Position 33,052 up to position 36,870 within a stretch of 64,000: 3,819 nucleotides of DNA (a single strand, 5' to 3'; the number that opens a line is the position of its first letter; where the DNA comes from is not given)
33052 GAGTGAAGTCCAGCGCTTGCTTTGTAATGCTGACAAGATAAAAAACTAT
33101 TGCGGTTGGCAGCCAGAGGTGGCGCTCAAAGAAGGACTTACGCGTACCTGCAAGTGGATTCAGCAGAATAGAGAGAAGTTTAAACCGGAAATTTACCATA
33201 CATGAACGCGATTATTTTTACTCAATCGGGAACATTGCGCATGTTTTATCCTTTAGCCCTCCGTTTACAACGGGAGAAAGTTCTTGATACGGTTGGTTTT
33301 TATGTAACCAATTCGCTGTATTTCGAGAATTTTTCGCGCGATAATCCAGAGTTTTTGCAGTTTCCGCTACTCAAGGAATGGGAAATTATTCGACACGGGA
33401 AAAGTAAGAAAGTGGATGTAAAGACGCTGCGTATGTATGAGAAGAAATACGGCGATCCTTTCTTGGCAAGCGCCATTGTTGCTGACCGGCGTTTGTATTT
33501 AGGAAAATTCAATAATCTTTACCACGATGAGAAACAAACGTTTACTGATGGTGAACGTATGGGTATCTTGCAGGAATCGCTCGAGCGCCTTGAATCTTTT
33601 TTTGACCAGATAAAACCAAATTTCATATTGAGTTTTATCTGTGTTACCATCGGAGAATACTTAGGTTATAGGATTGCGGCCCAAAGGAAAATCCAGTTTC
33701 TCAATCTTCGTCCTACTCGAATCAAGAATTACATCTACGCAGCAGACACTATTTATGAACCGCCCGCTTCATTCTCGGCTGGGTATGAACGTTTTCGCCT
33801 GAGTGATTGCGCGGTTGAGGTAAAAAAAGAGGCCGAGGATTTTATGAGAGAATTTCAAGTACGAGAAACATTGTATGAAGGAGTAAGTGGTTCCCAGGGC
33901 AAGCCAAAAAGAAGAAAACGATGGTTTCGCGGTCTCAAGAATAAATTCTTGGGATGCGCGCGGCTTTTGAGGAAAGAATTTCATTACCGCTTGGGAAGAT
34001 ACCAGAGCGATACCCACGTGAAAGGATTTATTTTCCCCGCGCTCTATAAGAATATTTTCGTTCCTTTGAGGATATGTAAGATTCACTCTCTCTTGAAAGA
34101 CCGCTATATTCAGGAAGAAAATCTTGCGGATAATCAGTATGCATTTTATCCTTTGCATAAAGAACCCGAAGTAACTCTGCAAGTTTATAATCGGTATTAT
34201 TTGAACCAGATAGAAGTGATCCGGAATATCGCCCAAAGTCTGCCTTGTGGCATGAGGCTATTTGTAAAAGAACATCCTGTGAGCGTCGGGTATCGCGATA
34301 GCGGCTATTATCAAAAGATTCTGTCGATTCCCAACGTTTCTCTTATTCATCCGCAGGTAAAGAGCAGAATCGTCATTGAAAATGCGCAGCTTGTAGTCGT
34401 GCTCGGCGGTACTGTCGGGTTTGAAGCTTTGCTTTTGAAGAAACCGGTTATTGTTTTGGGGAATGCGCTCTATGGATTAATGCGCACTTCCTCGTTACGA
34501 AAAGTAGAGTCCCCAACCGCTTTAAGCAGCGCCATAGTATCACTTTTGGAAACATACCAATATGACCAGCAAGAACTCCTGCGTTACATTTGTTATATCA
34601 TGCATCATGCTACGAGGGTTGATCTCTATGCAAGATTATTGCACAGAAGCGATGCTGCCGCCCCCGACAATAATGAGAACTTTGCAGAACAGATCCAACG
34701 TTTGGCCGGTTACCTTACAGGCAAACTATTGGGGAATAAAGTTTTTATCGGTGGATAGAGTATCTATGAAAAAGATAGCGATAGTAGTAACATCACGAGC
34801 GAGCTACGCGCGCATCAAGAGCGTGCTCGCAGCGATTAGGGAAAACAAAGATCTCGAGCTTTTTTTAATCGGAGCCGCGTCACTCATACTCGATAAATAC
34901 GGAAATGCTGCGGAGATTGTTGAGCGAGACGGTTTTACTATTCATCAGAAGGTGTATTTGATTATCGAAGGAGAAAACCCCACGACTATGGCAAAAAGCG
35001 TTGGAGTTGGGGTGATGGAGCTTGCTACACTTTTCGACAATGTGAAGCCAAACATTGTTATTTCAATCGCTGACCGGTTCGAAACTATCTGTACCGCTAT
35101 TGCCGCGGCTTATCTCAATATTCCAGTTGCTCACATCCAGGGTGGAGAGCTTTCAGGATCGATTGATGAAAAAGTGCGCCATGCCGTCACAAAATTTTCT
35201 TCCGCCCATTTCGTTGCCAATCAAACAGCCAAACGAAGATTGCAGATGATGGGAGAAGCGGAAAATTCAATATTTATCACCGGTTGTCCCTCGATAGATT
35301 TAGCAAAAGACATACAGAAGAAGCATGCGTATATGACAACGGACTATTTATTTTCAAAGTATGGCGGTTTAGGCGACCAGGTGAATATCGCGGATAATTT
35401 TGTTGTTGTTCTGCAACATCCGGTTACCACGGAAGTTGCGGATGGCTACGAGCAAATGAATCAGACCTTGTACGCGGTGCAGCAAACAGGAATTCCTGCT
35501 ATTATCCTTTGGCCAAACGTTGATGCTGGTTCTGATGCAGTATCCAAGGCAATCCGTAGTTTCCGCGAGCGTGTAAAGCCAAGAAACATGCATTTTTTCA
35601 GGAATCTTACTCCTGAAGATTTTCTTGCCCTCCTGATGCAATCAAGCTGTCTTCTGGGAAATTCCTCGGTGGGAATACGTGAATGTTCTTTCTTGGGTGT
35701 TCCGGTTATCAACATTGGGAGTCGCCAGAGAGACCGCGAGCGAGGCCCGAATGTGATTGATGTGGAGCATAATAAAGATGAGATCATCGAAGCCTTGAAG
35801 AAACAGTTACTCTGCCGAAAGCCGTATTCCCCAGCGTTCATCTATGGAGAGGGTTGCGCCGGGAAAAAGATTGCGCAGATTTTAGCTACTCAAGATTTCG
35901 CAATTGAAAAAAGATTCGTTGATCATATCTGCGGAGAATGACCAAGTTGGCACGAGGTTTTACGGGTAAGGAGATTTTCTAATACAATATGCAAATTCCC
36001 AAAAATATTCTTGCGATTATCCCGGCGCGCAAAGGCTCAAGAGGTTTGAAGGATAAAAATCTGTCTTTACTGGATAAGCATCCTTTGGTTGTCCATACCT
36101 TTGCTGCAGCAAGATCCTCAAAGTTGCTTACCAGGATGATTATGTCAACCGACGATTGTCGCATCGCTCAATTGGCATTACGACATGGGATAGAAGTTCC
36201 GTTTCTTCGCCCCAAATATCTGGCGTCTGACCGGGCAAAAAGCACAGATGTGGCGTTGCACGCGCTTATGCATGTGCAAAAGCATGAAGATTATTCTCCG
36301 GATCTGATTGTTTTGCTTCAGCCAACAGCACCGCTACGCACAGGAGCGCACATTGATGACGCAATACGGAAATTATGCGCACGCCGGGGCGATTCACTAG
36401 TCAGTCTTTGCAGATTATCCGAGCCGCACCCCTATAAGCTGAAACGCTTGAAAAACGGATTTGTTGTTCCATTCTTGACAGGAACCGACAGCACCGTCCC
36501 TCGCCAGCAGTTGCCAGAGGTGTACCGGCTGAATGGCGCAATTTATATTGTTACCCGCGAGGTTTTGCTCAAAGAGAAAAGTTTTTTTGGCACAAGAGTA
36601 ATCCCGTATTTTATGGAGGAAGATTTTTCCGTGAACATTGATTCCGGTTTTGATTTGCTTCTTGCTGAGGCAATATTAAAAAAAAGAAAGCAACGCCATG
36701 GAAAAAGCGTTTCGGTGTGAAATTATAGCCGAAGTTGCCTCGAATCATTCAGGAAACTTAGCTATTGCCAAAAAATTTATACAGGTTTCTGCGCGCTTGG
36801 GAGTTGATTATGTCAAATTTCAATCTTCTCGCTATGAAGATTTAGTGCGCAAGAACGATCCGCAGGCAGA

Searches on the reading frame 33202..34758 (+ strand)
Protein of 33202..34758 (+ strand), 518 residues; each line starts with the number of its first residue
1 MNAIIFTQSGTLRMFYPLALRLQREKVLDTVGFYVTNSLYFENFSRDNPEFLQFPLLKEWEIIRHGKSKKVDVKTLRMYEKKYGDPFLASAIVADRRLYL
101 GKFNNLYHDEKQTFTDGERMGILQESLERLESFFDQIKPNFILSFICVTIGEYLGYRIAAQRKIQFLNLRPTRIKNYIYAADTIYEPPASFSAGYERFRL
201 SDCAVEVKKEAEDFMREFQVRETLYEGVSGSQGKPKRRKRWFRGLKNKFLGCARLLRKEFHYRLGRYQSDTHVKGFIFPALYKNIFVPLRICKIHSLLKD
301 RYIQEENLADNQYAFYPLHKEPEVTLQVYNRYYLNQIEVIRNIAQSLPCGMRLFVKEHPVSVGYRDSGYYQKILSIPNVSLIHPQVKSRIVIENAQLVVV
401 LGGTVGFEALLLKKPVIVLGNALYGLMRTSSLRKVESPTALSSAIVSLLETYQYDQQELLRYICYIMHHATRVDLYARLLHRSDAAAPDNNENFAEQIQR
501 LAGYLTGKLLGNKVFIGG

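Call 67: search_protein_families(library=pfam, proteins=[window:33202-34758:+], max_evalue=0.00001)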
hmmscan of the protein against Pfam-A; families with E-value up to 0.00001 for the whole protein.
window:33202-34758:+ (518 aa): 1 family
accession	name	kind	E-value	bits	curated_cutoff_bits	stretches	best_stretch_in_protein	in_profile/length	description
PF05159.20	Capsule_synth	-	1.7e-11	44.6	20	1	338-425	175-267/310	Capsule polysaccharide biosynthesis protein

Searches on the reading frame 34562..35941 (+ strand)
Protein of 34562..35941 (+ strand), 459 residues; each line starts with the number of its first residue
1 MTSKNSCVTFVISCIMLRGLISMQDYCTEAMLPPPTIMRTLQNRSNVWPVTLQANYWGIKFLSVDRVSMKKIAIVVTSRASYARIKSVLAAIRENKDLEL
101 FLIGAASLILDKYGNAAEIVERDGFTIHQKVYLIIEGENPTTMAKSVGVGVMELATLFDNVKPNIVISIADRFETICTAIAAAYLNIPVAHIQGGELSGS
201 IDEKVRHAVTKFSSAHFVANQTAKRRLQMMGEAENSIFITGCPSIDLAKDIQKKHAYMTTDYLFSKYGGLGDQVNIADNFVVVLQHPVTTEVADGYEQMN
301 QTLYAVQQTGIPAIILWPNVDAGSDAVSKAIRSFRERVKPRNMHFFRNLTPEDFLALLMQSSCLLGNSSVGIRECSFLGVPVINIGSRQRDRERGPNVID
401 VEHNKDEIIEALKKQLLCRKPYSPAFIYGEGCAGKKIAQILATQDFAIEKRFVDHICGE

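Call 67: search_protein_families(library=pfam, proteins=[window:34562-35941:+], max_evalue=0.00001)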
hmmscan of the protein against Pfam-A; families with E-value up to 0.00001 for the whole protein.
window:34562-35941:+ (459 aa): 1 family
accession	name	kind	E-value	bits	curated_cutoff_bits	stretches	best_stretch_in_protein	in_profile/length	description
PF02350.25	Epimerase_2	-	9.3e-65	219.2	30.6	1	91-441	2-346/347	UDP-N-acetylglucosamine 2-epimerase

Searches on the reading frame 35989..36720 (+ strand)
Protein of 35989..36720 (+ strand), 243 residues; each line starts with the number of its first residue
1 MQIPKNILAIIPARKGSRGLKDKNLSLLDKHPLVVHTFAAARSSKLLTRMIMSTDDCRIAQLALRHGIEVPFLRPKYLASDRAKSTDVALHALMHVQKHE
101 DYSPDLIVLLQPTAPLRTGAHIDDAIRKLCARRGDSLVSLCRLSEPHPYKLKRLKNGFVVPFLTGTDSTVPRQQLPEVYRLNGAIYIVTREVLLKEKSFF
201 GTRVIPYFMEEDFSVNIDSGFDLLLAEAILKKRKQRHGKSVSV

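Call 67: search_protein_families(library=pfam, proteins=[window:35989-36720:+], max_evalue=0.00001)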
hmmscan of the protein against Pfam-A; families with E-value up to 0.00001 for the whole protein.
window:35989-36720:+ (243 aa): 1 family
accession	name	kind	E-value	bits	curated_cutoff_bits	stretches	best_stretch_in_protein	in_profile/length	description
PF02348.25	CTP_transf_3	-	3.6e-19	69.9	22.6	1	9-216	2-170/217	Cytidylyltransferase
